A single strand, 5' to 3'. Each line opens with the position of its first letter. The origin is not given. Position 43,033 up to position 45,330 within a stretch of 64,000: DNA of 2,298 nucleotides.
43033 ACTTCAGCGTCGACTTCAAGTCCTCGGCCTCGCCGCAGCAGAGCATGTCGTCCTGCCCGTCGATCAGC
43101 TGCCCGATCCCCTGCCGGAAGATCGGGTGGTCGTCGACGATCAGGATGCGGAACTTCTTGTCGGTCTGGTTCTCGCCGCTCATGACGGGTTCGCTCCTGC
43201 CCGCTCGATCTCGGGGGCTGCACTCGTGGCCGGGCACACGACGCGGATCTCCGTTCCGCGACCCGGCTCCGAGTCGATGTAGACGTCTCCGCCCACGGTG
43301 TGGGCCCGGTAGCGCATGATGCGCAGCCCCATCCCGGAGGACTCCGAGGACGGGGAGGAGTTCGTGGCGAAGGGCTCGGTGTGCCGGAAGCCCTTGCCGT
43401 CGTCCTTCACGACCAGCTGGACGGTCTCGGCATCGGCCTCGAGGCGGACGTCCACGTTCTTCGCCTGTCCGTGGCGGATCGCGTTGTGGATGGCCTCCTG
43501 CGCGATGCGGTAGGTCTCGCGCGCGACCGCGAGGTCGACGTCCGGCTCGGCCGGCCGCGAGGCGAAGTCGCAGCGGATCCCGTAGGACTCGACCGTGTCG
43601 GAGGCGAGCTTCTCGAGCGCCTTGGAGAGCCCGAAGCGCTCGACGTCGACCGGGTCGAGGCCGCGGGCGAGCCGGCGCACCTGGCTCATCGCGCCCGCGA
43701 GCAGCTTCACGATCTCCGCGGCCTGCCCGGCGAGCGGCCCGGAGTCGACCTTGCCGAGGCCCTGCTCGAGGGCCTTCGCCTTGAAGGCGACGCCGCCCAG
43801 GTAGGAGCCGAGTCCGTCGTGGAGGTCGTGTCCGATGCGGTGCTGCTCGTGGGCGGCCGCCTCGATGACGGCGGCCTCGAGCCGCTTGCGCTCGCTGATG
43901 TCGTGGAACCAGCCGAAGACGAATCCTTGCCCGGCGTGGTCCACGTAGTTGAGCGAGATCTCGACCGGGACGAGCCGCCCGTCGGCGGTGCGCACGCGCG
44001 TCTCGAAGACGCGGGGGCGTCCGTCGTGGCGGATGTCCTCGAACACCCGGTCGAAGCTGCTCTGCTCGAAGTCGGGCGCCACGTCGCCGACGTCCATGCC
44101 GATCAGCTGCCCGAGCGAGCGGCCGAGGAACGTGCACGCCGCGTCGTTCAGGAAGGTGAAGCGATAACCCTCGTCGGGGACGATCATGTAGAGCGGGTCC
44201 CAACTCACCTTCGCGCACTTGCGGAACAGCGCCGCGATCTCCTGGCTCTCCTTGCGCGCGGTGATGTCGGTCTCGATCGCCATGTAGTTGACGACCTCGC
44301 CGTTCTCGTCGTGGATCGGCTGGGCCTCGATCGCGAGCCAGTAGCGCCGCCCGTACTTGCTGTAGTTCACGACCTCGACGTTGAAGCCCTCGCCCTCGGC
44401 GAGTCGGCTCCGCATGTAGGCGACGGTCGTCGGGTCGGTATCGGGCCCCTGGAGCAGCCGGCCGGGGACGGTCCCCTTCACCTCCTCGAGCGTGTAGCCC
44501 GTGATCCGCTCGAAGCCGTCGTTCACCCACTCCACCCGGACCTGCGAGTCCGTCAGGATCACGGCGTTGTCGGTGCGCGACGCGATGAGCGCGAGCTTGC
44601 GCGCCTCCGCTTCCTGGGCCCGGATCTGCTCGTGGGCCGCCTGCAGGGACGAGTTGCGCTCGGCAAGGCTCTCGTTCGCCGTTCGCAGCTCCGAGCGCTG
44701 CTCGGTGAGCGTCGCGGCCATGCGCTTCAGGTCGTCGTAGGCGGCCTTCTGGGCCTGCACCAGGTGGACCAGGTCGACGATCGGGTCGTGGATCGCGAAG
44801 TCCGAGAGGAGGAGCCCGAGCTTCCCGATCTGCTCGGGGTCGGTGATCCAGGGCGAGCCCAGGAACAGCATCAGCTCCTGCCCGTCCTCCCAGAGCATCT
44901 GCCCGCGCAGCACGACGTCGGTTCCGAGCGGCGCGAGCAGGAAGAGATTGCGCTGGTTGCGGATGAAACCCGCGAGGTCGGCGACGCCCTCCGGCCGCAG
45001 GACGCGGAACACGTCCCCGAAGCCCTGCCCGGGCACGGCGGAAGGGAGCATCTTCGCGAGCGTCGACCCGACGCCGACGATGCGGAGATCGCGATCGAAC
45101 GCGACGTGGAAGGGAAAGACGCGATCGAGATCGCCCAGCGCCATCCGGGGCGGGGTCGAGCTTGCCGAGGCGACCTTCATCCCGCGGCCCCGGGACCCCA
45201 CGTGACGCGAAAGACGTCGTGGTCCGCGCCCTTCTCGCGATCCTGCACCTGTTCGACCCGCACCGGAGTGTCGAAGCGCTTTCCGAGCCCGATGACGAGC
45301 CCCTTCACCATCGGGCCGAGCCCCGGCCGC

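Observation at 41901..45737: Split sGC-like gas-sensor operon: stand-alone H-NOX, H-NOXA-PAS-PAS histidine kinase, NarL-type regulator and a DedA/VTT membrane protein, all start/stop-overlapped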

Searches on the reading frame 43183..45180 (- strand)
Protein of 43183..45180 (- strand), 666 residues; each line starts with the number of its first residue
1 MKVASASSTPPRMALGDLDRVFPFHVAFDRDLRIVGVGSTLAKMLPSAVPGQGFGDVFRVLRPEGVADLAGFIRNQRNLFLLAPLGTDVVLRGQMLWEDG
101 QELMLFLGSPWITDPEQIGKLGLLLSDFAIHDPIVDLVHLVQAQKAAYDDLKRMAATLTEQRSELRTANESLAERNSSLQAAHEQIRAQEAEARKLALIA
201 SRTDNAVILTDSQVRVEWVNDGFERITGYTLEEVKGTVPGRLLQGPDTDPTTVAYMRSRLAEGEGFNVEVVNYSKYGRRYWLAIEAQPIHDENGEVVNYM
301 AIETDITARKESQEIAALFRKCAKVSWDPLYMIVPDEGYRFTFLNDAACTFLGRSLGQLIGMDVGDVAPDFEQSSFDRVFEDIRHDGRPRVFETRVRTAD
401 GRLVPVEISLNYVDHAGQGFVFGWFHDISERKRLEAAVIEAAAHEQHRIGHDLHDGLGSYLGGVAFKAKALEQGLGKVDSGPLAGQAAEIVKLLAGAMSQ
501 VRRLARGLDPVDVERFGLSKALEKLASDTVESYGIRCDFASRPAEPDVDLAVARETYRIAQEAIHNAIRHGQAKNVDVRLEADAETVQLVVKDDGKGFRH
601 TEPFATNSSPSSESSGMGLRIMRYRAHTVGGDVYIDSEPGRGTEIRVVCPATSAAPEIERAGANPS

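Call 7: search_protein_families(library=pfam, proteins=[window:43183-45180:-], max_evalue=0.01)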
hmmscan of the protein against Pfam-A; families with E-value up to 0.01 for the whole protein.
window:43183-45180:- (666 aa): 9 families
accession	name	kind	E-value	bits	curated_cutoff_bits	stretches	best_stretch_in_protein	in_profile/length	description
PF13426.13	PAS_9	-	7.1e-30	103.8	27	2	205-308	2-103/103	PAS domain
PF07701.20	HNOBA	-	6.4e-26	91.6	23.4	2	89-176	114-197/216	Heme NO binding associated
PF08448.16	PAS_4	-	6.9e-21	75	23.1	2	205-311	6-110/110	PAS fold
PF00989.32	PAS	-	2.9e-18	66.4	22.6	2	199-301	6-108/113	PAS fold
PF02518.31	HATPase_c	-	3e-18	66.7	26.4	1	554-651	4-109/111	Histidine kinase-, DNA gyrase B-, and HSP90-like ATPase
PF08447.18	PAS_3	-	2.3e-14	53.8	25.6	1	219-300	4-86/89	PAS fold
PF13188.13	PAS_8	-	4.5e-11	42.7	21.8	2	203-249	10-53/65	PAS domain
PF13581.12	HATPase_c_2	-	8.8e-11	42.3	27.4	1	552-646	28-124/127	Histidine kinase-like ATPase domain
PF07730.19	HisKA_3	-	4.5e-09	37.2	24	1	445-511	1-66/68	Histidine kinase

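Call 8: search_protein_families(library=ncbifam, proteins=[window:43183-45180:-], max_evalue=0.01)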
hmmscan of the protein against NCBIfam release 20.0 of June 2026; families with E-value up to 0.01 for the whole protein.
window:43183-45180:- (666 aa): 51 families (the best 25 are shown)
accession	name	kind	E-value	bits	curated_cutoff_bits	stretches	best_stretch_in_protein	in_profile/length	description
TIGR00229.1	sensory_box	domain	6.5e-36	123.2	22.9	2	193-314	4-124/126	PAS domain S-box protein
NF052443.1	SensHisKinMctS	equivalog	7.6e-32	110.2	700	1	431-655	236-452/457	two-component system sensor histidine kinase MctS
NF010076.0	PRK13557.1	subfamily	1.8e-26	92.7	631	2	208-314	44-152/540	histidine kinase famiy protein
NF052306.1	BluLightHisKinLov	equivalog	3e-23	82.2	450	1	189-317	16-147/334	blue-light-activated histidine kinase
NF010077.0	PRK13559.1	subfamily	6.2e-23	81.3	361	1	171-317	20-168/364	hypothetical protein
NF052574.1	HisKinEspCMyxo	equivalog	1.1e-22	80.1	1200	3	209-313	303-405/785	serine histidine kinase EspC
NF008649.0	PRK11644.1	equivalog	1.6e-21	76.7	408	1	428-652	286-497/499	signal transduction histidine-protein kinase/phosphatase UhpB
NF052652.1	YtvA_fam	equivalog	1.2e-19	70.9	250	1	202-315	8-123/243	YtvA family blue-light photoreceptor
NF052531.1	Strep_LiaS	equivalog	8.5e-19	68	450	1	443-650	130-326/328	envelope stress sensor histidine kinase LiaS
NF045595.1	HK_scytonemin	equivalog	1e-17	63.8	865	1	337-431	23-116/637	scytonemin biosynthesis sensor histidine kinase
NF045675.1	PhdiestaseDibA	equivalog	5.4e-17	61.4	980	1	176-316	60-200/623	phosphodiesterase DibA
NF008184.0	PRK10935.1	equivalog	4.3e-16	58.7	553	1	445-653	363-561/565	nitrate/nitrite two-component system sensor histidine kinase NarQ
NF047874.1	MASE3_PAS_HK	subfamily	3.2e-15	56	560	2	336-437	281-384/655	MASE3 domain-containing sensor histidine kinase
NF047786.1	his_kin_MadS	equivalog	1.1e-14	54.4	500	1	432-647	216-431/434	MadS family sensor histidine kinase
TIGR02938.1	nifL_nitrog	equivalog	6.4e-14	51.3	242.45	1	202-316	12-125/494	nitrogen fixation negative regulator NifL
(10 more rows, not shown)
